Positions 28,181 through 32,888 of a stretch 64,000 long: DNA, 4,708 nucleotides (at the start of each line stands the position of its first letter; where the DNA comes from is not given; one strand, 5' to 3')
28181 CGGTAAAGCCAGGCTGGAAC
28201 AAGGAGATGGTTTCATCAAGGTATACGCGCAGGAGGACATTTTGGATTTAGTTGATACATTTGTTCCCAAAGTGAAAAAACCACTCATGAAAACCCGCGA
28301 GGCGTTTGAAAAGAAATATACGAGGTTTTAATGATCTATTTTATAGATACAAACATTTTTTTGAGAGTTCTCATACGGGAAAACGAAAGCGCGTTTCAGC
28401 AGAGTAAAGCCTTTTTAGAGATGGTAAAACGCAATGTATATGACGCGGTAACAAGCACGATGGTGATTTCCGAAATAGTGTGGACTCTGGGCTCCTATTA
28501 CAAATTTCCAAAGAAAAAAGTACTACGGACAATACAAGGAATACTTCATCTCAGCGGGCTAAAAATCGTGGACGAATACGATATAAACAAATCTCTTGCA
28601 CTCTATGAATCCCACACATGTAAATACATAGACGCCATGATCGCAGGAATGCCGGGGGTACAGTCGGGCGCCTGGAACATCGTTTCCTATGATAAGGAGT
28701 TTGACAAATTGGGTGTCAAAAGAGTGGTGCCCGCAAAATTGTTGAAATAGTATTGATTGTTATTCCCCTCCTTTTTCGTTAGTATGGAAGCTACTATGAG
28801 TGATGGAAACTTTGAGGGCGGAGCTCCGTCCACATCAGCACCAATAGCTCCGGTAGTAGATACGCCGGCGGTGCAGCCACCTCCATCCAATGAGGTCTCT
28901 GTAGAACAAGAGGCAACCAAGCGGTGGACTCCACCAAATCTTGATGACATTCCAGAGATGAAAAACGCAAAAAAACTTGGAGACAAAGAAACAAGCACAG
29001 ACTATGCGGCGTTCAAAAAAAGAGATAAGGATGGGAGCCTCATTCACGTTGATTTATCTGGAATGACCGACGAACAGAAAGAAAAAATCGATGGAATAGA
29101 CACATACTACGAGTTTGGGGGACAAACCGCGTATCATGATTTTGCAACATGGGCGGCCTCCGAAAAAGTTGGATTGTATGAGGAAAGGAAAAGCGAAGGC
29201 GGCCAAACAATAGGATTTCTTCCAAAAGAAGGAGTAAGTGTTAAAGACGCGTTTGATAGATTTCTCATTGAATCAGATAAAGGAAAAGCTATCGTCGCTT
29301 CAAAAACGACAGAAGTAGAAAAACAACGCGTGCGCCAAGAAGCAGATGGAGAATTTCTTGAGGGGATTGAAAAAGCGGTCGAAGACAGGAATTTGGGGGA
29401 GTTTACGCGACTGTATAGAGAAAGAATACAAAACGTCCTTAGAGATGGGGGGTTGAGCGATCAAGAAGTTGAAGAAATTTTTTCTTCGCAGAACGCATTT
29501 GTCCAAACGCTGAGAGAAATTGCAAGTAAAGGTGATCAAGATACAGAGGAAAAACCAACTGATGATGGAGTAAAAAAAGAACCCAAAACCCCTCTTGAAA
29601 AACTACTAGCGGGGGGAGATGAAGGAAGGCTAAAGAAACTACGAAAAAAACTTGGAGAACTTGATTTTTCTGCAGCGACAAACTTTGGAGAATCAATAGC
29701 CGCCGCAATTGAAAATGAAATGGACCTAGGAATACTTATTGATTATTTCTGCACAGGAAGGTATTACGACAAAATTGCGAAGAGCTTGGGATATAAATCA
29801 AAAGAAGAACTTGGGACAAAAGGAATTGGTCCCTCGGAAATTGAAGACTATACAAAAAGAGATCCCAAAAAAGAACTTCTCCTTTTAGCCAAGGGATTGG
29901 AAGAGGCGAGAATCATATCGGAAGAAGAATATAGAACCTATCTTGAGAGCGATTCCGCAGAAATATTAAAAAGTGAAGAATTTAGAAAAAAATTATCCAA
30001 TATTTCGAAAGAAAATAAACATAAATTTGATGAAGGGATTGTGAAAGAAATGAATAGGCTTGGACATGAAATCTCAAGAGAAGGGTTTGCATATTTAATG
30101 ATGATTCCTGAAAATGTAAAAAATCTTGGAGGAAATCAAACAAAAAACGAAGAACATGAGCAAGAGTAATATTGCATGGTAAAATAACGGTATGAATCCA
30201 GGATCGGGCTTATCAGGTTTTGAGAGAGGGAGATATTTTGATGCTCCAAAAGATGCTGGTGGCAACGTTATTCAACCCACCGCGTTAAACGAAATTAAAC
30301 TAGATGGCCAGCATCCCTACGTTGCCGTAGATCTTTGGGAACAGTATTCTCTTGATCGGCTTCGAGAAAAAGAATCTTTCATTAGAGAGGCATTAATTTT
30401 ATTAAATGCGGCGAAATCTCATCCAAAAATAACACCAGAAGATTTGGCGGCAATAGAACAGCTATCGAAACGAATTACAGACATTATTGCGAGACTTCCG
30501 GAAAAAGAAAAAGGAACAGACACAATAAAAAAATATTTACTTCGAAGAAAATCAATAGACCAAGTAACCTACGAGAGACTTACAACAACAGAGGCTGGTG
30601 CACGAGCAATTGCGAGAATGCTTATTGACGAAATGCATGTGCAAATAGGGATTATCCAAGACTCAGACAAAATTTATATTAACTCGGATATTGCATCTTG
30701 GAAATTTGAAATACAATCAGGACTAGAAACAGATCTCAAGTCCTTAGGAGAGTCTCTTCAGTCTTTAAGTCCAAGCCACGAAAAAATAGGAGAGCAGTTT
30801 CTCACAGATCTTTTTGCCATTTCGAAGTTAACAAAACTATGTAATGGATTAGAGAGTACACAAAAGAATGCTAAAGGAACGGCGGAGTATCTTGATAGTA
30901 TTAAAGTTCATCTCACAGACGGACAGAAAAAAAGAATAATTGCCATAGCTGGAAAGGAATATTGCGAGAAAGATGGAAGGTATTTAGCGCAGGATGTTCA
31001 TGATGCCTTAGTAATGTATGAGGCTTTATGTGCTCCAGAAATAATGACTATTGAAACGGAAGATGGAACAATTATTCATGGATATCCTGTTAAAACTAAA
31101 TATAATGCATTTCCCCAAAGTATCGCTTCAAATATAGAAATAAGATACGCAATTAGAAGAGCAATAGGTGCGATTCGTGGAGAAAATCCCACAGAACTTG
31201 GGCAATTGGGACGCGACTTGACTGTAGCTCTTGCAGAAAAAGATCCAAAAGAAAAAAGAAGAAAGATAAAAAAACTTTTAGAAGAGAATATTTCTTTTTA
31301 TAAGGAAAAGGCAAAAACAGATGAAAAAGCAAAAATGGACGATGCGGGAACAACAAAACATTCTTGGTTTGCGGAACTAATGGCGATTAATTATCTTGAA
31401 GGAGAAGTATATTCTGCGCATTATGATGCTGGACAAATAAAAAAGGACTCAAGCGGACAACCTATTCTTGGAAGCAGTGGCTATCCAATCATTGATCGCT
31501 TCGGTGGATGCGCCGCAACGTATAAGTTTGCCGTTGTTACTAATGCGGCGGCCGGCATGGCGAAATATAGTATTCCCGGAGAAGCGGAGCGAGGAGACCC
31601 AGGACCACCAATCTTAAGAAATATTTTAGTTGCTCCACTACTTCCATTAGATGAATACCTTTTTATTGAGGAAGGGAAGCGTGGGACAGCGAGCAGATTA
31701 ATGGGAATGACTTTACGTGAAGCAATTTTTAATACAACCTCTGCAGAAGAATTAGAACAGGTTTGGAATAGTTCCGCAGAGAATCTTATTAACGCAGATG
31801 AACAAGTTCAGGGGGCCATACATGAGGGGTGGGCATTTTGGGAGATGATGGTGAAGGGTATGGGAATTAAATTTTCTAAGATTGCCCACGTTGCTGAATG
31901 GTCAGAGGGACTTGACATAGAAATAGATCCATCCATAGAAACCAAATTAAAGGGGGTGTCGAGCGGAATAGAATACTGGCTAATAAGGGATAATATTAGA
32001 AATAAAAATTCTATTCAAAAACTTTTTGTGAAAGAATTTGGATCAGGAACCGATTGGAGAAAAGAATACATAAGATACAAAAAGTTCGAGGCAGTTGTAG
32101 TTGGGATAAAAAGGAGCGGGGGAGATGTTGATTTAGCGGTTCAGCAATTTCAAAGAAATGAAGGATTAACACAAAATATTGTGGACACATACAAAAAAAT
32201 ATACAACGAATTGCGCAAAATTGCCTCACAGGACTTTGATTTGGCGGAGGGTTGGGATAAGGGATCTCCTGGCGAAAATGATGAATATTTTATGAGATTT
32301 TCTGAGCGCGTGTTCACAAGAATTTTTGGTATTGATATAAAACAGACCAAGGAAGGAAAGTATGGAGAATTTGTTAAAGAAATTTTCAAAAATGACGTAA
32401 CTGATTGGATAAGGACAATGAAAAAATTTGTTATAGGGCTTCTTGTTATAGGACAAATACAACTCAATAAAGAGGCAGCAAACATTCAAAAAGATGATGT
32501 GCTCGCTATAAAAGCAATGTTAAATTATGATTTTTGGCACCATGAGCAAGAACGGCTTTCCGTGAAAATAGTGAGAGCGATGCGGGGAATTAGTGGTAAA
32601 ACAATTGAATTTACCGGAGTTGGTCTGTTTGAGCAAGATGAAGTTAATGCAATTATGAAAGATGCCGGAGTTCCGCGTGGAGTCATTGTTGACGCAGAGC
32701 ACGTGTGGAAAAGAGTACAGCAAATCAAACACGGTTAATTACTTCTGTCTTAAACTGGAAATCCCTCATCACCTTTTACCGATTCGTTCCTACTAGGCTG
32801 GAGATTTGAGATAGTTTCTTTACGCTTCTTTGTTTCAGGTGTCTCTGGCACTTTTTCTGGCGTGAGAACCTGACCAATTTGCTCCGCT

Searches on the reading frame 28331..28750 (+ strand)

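Call 10: search_protein_families(library=pfam, proteins=[window:28331-28750:+], max_evalue=0.1)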
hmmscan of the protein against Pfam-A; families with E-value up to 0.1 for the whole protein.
window:28331-28750:+ (139 aa): 3 families
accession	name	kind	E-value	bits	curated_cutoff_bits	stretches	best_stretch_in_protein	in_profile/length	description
PF01850.27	PIN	-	7.1e-11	43.2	23.6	1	3-128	1-118/120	PIN domain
PF13470.12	PIN_3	-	0.00016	22.9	27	1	4-65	3-64/115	PIN domain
PF16289.11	PIN_12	-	0.0097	16.7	32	1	4-58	2-54/172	PIN domain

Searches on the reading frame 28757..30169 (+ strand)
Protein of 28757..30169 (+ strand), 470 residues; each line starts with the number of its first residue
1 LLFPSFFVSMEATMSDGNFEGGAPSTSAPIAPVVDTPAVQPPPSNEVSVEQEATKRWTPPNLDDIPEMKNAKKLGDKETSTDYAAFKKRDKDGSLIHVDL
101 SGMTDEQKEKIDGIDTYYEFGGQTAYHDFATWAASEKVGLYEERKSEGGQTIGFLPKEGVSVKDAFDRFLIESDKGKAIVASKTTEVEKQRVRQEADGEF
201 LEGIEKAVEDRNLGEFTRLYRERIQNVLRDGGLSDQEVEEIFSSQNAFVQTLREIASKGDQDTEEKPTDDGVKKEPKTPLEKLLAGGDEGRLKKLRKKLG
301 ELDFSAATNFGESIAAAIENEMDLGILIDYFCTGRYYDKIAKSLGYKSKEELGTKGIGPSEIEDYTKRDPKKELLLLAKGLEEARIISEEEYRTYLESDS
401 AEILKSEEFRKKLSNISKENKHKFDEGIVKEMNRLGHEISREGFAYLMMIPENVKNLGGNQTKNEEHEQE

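Call 4: search_protein_families(library=pfam, proteins=[window:28757-30169:+], max_evalue=0.1)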
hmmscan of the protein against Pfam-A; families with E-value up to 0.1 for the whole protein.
window:28757-30169:+ (470 aa): 0 families

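Call 15: search_protein_families(library=pfam, proteins=[window:28757-30169:+], max_evalue=1)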
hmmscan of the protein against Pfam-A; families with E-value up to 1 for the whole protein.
window:28757-30169:+ (470 aa): 1 family
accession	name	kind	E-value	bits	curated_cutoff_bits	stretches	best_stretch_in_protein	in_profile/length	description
PF24430.1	DUF7553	-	0.74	10.8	27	0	286-319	44-77/85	Family of unknown function (DUF7553)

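Call 90: search_protein_families(library=ncbifam, proteins=[window:28757-30166:+], max_evalue=0.1)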
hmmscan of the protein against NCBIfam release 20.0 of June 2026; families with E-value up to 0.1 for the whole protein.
window:28757-30166:+ (470 aa): 0 families

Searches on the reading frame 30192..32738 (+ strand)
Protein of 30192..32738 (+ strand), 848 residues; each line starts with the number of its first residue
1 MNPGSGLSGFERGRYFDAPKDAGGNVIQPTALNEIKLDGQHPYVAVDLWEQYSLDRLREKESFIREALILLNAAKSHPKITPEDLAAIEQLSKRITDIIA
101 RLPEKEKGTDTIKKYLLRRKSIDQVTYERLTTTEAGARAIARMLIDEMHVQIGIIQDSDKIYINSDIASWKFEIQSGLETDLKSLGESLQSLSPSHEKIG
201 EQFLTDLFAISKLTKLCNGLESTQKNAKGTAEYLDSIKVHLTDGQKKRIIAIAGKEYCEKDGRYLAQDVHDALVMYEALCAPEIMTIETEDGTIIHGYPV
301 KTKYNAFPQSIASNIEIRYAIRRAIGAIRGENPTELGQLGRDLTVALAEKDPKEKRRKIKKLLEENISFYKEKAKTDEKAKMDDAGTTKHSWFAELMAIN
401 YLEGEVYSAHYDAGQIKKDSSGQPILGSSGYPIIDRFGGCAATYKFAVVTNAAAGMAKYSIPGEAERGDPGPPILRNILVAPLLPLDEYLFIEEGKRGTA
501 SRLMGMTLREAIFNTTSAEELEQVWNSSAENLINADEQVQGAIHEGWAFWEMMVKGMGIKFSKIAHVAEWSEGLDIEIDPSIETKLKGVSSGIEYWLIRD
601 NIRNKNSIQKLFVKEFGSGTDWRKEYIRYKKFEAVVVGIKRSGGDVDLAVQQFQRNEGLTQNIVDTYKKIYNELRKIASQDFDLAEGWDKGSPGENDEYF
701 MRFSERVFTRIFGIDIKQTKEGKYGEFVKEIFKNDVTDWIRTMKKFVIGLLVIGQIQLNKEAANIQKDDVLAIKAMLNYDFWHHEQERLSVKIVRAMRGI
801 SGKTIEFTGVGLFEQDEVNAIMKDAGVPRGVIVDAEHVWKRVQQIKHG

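Call 4: search_protein_families(library=pfam, proteins=[window:30192-32738:+], max_evalue=0.1)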
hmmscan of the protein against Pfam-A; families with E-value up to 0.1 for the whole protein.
window:30192-32738:+ (848 aa): 1 family
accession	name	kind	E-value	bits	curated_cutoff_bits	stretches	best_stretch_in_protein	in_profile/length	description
PF12939.12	DUF3837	-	0.005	17.7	25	1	300-381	10-91/101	Domain of unknown function (DUF3837)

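Call 15: search_protein_families(library=pfam, proteins=[window:30192-32738:+], max_evalue=1)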
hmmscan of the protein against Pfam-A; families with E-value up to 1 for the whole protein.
window:30192-32738:+ (848 aa): 2 families
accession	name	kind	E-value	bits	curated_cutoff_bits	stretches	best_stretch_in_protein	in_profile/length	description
PF12939.12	DUF3837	-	0.005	17.7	25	1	300-381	10-91/101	Domain of unknown function (DUF3837)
PF09439.16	SRPRB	-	0.33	10.7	25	1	194-266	54-124/178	Signal recognition particle receptor beta subunit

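Call 90: search_protein_families(library=ncbifam, proteins=[window:30192-32735:+], max_evalue=0.1)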
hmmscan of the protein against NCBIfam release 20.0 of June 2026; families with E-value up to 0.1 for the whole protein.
window:30192-32735:+ (848 aa): 0 families
